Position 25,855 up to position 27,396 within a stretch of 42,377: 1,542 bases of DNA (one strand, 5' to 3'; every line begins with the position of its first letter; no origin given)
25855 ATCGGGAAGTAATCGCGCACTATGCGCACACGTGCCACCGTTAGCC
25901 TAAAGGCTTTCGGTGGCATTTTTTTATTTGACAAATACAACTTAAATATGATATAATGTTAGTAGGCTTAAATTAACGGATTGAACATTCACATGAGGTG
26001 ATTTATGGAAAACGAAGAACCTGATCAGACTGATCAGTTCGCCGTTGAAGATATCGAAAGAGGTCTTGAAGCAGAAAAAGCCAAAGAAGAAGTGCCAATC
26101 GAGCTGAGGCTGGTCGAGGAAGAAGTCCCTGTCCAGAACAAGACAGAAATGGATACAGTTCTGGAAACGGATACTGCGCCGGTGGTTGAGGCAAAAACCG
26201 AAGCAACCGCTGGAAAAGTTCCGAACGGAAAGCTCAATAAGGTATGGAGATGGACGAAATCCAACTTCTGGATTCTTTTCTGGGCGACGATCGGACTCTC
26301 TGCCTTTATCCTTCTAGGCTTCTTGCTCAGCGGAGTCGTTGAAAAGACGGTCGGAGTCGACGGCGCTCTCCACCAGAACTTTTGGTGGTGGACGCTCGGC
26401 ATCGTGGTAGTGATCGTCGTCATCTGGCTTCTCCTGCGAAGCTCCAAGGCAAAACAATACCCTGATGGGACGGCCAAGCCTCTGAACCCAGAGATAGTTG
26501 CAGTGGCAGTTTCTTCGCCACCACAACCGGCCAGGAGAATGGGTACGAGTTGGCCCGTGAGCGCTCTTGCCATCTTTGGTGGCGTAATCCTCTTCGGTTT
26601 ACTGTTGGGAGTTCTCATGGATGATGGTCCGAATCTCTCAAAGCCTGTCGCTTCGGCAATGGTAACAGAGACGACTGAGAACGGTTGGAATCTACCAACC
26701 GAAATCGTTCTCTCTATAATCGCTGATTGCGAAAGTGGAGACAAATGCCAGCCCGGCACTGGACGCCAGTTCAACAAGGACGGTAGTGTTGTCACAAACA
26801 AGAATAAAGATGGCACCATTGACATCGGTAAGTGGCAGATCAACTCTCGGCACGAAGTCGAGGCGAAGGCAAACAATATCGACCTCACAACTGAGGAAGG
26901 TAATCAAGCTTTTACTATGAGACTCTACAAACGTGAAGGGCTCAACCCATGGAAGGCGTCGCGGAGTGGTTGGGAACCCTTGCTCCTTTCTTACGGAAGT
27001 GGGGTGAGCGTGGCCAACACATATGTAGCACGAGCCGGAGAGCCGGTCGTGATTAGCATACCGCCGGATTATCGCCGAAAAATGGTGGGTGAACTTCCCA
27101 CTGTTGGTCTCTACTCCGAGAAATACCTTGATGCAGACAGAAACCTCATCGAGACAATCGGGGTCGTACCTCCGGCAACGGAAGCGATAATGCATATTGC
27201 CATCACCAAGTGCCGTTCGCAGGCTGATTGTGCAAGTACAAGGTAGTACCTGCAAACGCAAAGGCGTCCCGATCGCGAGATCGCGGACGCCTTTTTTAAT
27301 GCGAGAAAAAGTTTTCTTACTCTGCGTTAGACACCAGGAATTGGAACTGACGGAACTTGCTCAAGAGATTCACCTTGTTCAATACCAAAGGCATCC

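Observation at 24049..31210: Candidate envelope apparatus without an ATPase: lytic transglycosylase, SPFH scaffold, SBP-like protein and seven pilin-like genes in 7 kb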

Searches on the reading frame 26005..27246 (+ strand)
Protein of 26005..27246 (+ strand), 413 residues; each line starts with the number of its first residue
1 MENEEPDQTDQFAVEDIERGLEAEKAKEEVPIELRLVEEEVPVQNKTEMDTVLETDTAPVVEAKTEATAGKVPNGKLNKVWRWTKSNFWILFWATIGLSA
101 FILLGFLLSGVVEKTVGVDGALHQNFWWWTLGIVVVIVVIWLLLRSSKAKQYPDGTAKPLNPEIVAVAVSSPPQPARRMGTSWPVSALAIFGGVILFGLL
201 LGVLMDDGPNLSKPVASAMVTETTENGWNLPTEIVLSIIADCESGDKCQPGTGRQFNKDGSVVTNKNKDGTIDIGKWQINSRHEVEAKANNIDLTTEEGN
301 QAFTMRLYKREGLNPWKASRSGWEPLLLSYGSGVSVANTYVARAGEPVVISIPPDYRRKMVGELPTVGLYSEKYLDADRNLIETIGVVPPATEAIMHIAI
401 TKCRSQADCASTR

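Call 3: search_protein_families(library=pfam, proteins=[window:26005-27246:+], max_evalue=0.1)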
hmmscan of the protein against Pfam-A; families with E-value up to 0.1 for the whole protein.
window:26005-27246:+ (413 aa): 3 families
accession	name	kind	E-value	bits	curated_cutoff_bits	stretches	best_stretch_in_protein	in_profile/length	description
PF18896.5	SLT_3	-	0.031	15.1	27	1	265-316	35-87/89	Lysozyme like domain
PF10628.14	CotE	-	0.069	13.1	25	0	251-295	12-55/177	Outer spore coat protein E (CotE)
PF14946.11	DUF4501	-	0.095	13.1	29.6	0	237-293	14-70/179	Domain of unknown function (DUF4501)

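Call 4: search_protein_families(library=ncbifam, proteins=[window:26005-27246:+], max_evalue=0.1)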
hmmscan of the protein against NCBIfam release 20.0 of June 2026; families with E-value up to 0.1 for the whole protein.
window:26005-27246:+ (413 aa): 2 families
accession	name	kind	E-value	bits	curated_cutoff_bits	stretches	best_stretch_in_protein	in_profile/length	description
NF011856.0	PRK15328.1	equivalog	0.02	14.5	208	1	265-292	52-79/160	type III secretion system invasion protein IagB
NF033887.1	conj_TraX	equivalog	0.054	13.1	100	0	71-111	60-100/163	conjugal transfer protein TraX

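Call 13: search_solved_structures(query=window:26005-27246:+, max_evalue=10, show_alignments=2)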
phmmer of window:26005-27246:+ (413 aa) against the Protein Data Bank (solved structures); distinct sequences matched with E-value up to 10: 4.
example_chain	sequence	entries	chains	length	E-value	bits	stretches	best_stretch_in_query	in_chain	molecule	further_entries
8ghp_A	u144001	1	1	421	1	11.5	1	185-231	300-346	Guanylyl cyclase C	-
6o03_B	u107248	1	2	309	1.4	11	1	279-395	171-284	E3 ubiquitin-protein ligase CBL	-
6raw_A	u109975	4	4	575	2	10.5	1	80-111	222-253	CDC45L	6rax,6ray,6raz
6b0x_a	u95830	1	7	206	5.6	9.1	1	6-73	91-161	Scaffold protein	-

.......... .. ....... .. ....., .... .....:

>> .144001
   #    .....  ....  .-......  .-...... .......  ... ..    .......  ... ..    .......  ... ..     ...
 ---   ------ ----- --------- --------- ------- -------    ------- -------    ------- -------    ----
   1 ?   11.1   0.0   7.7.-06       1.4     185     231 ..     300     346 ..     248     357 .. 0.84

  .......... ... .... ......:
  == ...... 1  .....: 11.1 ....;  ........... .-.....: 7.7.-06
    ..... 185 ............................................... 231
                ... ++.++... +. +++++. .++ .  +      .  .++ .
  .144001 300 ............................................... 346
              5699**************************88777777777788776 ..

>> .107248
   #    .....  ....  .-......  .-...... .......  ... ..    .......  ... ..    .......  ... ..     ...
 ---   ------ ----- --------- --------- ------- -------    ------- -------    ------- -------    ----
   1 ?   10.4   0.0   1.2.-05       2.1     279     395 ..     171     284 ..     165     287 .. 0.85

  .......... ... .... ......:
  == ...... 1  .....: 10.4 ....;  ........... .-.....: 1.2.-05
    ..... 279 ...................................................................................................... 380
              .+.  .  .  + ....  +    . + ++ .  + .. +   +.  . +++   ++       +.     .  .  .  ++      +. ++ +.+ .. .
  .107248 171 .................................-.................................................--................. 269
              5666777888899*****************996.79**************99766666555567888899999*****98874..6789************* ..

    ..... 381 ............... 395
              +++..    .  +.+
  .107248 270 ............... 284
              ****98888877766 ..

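Call 16: find_homologous_proteins(query=window:26005-27246:+, max_evalue=0.001)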
Query window:26005-27246:+ (413 aa): 12 proteins with E <= 0.001 among 8000 candidates.
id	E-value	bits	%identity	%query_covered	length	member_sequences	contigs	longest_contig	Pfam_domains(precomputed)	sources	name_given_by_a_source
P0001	1.8e-276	935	100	100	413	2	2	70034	-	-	-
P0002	1.4e-66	243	37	99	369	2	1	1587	-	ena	-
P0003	7.0e-48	182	51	44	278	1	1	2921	-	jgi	-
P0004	9.1e-47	178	36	81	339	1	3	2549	-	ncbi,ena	-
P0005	1.9e-46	177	52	44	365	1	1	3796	-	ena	-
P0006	5.5e-37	146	37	63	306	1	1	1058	-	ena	-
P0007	8.1e-29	119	32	69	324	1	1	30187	-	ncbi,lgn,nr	ncbi:MAG: hypothetical protein Q7S49_01500 [bacterium]|nr:hypothetical protein [bacterium]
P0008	3.4e-27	114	34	71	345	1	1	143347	-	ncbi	-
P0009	1.0e-24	105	47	31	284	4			-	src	-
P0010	2.5e-23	101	50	31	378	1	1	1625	-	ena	-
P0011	8.3e-22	96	34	50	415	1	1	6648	-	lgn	-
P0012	1.6e-15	75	34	36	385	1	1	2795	-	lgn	-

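Call 17: find_encoding_contigs(protein=P0008, flank=10000, max_places=3)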
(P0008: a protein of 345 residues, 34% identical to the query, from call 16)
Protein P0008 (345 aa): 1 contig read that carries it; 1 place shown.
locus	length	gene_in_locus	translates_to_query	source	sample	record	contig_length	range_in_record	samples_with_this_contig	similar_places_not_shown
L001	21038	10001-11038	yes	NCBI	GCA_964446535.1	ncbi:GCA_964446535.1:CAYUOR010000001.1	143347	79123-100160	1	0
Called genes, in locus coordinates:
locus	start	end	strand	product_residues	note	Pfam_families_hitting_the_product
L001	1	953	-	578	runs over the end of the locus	PF03717:PBP_dimer, PF00905:Transpeptidase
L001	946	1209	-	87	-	-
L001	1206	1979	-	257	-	PF04085:MreC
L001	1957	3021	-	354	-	PF06723:MreB_Mbl, PF00022:Actin (faint), PF23717:DUF7159 (faint), PF00012:HSP70, PF14450:FtsA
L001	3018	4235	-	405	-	PF00587:tRNA-synt_2b, PF03129:HGTP_anticodon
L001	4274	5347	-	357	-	PF02163:Peptidase_M50, PF17820:PDZ_6 (weak)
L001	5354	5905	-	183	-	PF01765:RRF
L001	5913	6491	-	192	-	PF13177:DNA_pol3_delta2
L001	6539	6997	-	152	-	PF00254:FKBP_C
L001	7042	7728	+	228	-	PF18306:LDcluster4, PF03641:Lysine_decarbox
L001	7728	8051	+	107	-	PF01329:Pterin_4a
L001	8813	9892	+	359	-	-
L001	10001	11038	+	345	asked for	-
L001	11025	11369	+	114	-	-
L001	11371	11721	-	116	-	PF18895:T4SS_pilin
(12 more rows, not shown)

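Call 18: find_encoding_contigs(protein=P0007, flank=10000, max_places=3)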
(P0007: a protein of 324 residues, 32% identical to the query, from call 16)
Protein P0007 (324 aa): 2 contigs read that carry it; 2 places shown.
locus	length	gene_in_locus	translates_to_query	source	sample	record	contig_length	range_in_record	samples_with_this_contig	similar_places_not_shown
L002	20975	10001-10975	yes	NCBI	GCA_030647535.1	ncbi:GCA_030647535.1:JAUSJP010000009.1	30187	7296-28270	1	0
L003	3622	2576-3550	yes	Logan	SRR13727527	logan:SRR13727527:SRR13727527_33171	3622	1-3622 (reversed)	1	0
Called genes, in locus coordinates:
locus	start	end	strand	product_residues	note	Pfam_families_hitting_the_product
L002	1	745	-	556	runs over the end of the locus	PF03717:PBP_dimer (weak), PF00905:Transpeptidase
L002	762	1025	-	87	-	-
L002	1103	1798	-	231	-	PF04085:MreC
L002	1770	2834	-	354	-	PF06723:MreB_Mbl, PF00012:HSP70, PF14450:FtsA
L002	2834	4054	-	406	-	PF00587:tRNA-synt_2b, PF03129:HGTP_anticodon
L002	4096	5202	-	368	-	PF02163:Peptidase_M50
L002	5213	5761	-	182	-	PF01765:RRF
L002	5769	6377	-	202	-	PF13177:DNA_pol3_delta2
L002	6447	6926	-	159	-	PF00254:FKBP_C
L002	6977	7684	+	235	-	PF18306:LDcluster4, PF03641:Lysine_decarbox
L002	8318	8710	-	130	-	PF07681:DoxX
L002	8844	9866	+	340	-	-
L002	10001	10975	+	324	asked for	-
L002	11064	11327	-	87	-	PF18895:T4SS_pilin (weak)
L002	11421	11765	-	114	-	PF18895:T4SS_pilin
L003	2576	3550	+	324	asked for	-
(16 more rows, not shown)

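Call 25: search_protein_families(library=padloc, proteins=[window:26005-27246:+], max_evalue=0.01)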
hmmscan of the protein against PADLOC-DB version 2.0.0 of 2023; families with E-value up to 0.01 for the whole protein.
window:26005-27246:+ (413 aa): 0 families

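Call 26: search_protein_families(library=phrogs, proteins=[window:26005-27246:+], max_evalue=0.01)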
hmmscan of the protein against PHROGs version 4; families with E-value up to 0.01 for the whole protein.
window:26005-27246:+ (413 aa): 0 families

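Call 33: find_encoding_contigs(protein=P0011, flank=10000, max_places=3)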
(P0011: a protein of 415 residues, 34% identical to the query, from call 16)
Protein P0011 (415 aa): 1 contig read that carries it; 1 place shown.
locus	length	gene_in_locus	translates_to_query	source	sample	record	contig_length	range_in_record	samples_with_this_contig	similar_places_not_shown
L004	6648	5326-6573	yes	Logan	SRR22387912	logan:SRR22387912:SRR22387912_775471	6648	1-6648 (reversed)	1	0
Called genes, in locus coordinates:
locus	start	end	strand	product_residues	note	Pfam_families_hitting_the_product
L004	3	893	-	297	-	?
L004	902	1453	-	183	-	PF01765:RRF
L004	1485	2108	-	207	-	PF13177:DNA_pol3_delta2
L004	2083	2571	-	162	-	PF00254:FKBP_C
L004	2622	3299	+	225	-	PF18306:LDcluster4, PF03641:Lysine_decarbox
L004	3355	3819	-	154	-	-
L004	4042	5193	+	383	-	-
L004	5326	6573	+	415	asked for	-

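Call 34: find_encoding_contigs(protein=P0005, flank=10000, max_places=3)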
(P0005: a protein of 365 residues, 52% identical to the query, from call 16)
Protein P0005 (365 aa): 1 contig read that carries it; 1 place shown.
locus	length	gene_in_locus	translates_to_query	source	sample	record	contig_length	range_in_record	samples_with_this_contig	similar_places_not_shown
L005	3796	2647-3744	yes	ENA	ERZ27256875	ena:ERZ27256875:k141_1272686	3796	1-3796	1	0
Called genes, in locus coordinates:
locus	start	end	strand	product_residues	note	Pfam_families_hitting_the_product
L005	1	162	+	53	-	?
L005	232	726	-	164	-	-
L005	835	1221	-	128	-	PF07681:DoxX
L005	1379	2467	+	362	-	-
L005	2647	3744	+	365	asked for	-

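Call 35: find_encoding_contigs(protein=P0004, flank=10000, max_places=3)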
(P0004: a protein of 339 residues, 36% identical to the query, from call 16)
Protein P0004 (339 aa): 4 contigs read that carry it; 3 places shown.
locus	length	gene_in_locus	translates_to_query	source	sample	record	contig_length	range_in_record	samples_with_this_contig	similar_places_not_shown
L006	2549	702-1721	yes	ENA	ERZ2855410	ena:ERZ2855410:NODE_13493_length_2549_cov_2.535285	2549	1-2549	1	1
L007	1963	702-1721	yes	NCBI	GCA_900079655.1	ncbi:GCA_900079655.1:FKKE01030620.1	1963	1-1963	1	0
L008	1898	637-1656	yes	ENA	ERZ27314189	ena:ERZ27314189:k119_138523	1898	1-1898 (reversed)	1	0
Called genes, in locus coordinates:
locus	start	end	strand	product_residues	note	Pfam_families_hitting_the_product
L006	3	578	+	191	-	?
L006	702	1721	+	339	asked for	-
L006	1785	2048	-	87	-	PF18895:T4SS_pilin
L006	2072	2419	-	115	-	PF18895:T4SS_pilin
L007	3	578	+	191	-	?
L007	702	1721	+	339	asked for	-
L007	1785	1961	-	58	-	?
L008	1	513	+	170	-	?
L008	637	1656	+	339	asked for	-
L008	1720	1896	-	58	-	?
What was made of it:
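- All direct homologues checked lie in the same syntenic slot (calls 17, 18, 33-35).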

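Call 66: predict_structure(alignment_id=A3)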
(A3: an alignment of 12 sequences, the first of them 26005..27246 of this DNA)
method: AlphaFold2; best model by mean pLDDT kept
length: 413 residues; sequences in the alignment: 12
mean_pLDDT: 64.7   pTM: 0.36
mean pLDDT of the five models: 64.7, 64.5, 63.2, 56.9, 54.3
residues with pLDDT >= 90: 50; 70-90: 147; 50-70: 93; < 50: 123
segments of 3 or more residues with pLDDT < 50: 1-13, 29-73, 116-121, 149-181, 205-227
pLDDT, mean of each block of 10 residues (from residue 1): 39 59 62 39 34 34 35 54 70 75 70 50 61 72 59 40 41 39 60 68 46 31 37 84 84 90 91 93 91 93 91 85 73 59 82 80 68 84 84 75 73 53
secondary structure, 60 per line:
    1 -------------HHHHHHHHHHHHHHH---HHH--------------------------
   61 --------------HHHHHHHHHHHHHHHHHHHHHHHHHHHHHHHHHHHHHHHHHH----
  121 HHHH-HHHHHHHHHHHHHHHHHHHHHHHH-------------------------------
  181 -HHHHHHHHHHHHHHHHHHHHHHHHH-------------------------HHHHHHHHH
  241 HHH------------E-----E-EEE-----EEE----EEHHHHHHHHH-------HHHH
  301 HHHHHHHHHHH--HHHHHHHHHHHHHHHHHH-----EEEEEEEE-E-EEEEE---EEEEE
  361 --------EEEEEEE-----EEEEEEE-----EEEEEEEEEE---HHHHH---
elements in order: H14-28 H75-116 H121-124 H126-149 H182-206 H232-243 E264-266 E272-274 H281-289 H297-311 H314-331 E337-344 E348-352 E356-360 E369-375 E381-387 E393-402 H406-410
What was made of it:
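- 26005..27246 (+): g3: acidic N-terminal tail, three TM helices, an external lysozyme-like domain (residues about 225-330, nt 26677-26994) and a C-terminal beta-sandwich (residues about 337-402). Full-length model in call 66.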

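Call 69: fold_search(model_id=the predicted structure, library=pdb)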
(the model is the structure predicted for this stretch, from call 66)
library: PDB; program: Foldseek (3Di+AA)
matches with E <= 10: 791; with E <= 0.001: 0
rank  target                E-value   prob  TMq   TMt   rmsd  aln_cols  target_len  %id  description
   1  6dfw_B                3.7e-02  0.28  0.11  0.20  18.4       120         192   16  TCR 8F10 in complex with IAg7-p8G9E (released 2019-04-17)
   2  3cup_B                4.2e-02  0.21  0.10  0.21  16.0       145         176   12  Crystal structure of the MHC class II molecule I-Ag7 in complex with the peptide GAD221-235 (released 2009-04-21)
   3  4p5k_B                5.6e-02  0.28  0.11  0.20  17.5       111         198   13  Structural Basis of Chronic Beryllium Disease: Bridging the Gap Between Allergy and Autoimmunity (released 2015-01-21)
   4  6dfw_D                6.7e-02  0.20  0.11  0.19  18.4       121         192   16  TCR 8F10 in complex with IAg7-p8G9E (released 2019-04-17)
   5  7rdv_B                9.7e-02  0.25  0.10  0.21  15.5       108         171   16  TFH TCR bound to MHC Class II IAd presenting aggrecan epitope (released 2022-07-27)
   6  4x5w_B                9.7e-02  0.23  0.11  0.22  18.5       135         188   14  HLA-DR1 with CLIP102-120(M107W) (released 2016-03-09)
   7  7t2b_L                1.2e-01  0.20  0.12  0.23  16.5       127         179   15  Crystal structure of the 5F TCR in complex with HLA-DP4-Ply (released 2022-12-28)
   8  8w83_P                1.3e-01  0.35  0.12  0.23  15.1        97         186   11  HLA-DQ2.5-alpha1 gliadin peptide in complex with DQN0344AE02 (released 2023-11-08)
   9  4x5x_B                1.3e-01  0.15  0.11  0.19  17.6       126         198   15  HLA-DR1 mutant bN82A with covalently linked CLIP106-120(M107W) (released 2016-03-09)
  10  2icw_E                1.5e-01  0.14  0.11  0.20  18.1       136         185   13  Crystal structure of a complete ternary complex between TCR, superantigen, and peptide-MHC class II molecule (released 2007-03-20)
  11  5swk_D                1.6e-01  0.38  0.11  0.34   6.7        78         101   13  Crystal structure of p53 epitope-scaffold based on a inhibitor of cysteine proteases in complex with human MDM2 (released 2017-10-18)
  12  4p2q_B                1.6e-01  0.23  0.11  0.23  16.4       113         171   12  Crystal structure of the 5cc7 TCR in complex with 5c2/I-Ek (released 2014-05-21)
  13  3qib_B                1.6e-01  0.21  0.11  0.23  16.2       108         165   12  Crystal structure of the 2B4 TCR in complex with MCC/I-Ek (released 2011-04-27)
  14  6mnm_D                1.7e-01  0.16  0.12  0.21  17.2       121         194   16  6256 TCR bound to I-Ab Padi4 (released 2019-07-03)
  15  4p5m_B                1.8e-01  0.18  0.11  0.21  17.9       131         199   11  Structural Basis of Chronic Beryllium Disease: Bridging the Gap Between Allergic Hypersensitivity and Autoimmunity (released 2014-08-27)
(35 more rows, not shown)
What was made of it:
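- Tried and rejected: The hits were Ig-like noise (call 69).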
